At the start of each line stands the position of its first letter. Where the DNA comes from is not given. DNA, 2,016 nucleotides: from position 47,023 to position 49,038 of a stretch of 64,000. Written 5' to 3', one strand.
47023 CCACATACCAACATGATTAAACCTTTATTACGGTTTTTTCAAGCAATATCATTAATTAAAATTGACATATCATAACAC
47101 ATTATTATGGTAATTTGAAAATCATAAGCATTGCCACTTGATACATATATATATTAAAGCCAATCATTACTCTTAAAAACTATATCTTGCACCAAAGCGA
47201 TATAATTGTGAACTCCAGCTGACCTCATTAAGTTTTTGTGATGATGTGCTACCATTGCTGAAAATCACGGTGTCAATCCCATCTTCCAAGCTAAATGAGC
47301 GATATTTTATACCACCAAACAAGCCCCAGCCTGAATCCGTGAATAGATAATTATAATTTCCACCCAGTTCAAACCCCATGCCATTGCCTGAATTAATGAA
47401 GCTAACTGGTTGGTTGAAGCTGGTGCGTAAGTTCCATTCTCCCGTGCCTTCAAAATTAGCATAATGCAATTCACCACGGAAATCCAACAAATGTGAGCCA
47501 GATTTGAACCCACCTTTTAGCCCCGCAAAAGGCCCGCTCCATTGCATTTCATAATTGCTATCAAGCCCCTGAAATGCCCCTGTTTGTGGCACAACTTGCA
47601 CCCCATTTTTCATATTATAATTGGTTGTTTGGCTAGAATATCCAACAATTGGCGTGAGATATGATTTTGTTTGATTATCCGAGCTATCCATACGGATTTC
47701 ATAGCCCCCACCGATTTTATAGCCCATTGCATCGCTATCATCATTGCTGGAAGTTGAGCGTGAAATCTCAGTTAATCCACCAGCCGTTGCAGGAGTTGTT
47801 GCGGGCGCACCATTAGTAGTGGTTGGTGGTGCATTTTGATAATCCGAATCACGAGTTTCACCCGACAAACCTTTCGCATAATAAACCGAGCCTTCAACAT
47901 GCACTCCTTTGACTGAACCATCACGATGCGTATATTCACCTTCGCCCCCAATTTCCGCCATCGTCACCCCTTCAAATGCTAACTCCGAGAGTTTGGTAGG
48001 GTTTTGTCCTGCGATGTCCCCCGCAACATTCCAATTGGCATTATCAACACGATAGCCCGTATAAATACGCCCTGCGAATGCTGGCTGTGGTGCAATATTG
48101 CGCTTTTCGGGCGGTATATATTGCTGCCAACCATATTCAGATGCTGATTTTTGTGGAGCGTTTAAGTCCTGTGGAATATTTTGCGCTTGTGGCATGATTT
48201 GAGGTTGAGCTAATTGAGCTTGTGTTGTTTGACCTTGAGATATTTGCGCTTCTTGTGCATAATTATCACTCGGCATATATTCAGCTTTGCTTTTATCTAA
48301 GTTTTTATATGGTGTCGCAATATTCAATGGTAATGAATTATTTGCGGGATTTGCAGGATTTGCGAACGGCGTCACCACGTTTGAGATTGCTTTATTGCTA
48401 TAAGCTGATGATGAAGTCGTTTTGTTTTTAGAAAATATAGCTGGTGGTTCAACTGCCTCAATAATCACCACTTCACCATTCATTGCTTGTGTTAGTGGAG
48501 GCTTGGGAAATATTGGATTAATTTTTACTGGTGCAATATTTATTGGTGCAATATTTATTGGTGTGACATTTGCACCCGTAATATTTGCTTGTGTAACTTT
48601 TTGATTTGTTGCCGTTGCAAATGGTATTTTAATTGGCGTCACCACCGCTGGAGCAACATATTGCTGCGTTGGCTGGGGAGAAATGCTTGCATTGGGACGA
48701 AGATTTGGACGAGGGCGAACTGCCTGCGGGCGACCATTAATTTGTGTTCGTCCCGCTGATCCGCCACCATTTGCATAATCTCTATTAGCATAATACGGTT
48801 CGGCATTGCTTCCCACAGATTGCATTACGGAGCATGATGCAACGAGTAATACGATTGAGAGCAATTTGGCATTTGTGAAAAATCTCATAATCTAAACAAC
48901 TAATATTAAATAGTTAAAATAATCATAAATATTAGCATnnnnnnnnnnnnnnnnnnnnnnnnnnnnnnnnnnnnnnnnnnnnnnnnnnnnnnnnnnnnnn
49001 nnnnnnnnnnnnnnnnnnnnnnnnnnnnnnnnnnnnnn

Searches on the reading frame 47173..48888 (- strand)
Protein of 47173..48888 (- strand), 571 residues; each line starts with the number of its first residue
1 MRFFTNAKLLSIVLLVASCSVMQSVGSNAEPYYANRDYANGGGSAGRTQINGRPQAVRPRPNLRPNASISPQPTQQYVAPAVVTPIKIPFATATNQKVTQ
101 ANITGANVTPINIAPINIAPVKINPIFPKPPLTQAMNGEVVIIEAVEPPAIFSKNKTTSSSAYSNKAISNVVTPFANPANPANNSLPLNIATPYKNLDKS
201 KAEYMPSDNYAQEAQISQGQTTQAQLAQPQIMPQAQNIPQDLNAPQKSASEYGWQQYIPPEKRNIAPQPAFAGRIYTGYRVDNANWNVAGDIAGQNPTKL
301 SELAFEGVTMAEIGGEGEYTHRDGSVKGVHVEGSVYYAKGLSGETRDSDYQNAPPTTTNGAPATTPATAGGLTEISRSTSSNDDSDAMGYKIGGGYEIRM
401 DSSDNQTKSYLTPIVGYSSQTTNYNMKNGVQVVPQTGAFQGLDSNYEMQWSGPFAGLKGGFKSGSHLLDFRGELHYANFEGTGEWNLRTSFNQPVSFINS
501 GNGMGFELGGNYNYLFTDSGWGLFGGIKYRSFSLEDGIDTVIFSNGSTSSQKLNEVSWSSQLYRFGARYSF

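Call 3: search_protein_families(library=pfam, proteins=[window:47173-48888:-], max_evalue=0.1)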
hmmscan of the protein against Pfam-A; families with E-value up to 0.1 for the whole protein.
window:47173-48888:- (571 aa): 1 family
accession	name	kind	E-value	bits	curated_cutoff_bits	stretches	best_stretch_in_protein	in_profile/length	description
PF17251.8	Pom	-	3.2e-28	99.3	22.4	1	276-561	3-275/285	Protochlamydia outer membrane protein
